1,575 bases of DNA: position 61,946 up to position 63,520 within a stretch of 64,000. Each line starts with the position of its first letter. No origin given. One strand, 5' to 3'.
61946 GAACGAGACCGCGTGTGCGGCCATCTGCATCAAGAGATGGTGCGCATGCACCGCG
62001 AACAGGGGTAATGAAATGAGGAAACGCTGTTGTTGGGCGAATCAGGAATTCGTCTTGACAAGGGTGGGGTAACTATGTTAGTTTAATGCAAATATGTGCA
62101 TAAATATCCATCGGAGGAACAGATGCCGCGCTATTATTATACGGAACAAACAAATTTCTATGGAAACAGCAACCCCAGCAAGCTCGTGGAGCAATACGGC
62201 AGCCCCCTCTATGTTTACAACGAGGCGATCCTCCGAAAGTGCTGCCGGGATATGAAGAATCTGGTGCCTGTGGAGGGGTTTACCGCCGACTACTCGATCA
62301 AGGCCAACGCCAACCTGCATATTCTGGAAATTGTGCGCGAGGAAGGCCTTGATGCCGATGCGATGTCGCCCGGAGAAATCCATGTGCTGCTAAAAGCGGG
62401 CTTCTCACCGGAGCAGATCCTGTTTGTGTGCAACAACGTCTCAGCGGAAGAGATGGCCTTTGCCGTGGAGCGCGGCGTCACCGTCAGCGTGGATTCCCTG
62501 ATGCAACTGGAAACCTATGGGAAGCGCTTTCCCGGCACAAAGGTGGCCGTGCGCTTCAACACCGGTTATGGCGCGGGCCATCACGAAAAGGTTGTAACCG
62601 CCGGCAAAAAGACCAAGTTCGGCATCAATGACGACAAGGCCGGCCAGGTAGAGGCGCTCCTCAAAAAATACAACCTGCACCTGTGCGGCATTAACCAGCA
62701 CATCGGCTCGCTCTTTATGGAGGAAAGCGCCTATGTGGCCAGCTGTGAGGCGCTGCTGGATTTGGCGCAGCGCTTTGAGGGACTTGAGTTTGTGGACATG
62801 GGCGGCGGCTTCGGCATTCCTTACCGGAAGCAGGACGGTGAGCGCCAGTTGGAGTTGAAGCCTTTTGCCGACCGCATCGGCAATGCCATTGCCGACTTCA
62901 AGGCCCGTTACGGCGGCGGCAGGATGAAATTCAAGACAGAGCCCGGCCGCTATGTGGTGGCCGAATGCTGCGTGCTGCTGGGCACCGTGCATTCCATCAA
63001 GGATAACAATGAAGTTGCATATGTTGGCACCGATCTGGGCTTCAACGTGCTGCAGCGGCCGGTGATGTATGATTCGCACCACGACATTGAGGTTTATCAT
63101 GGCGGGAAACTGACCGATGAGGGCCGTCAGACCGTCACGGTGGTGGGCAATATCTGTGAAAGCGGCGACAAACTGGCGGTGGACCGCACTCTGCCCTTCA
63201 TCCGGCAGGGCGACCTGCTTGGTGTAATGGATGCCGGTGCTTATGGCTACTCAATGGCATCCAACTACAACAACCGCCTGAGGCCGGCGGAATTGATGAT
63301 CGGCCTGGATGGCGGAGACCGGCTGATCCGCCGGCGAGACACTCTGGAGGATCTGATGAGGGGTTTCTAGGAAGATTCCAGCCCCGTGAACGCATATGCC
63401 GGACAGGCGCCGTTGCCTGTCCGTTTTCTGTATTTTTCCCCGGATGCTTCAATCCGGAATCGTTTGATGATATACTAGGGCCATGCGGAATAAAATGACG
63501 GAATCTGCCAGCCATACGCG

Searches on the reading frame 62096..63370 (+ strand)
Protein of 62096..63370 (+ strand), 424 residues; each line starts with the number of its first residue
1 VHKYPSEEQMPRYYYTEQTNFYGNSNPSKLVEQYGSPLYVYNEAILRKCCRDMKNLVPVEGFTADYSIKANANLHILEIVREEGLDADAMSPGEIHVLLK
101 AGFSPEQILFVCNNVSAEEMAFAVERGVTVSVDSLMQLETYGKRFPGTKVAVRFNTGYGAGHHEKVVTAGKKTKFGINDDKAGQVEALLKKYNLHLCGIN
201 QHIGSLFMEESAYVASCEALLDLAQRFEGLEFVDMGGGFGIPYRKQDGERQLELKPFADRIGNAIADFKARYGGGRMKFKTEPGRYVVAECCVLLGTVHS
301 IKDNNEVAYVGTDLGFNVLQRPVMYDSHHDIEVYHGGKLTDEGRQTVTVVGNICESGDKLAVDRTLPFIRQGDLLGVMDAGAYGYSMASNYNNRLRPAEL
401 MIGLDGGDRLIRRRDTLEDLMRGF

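Call 29: search_protein_families(library=pfam, proteins=[window:62096-63370:+], max_evalue=0.00001)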
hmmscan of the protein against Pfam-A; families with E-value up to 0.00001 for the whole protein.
window:62096-63370:+ (424 aa): 2 families
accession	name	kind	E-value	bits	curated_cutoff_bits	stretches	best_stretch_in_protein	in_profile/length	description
PF02784.22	Orn_Arg_deC_N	-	1.9e-43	149.1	23.4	1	47-289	5-247/247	Pyridoxal-dependent decarboxylase, pyridoxal binding domain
PF00278.28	Orn_DAP_Arg_deC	-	2.9e-20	72.8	23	1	286-381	2-95/95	Pyridoxal-dependent decarboxylase, C-terminal sheet domain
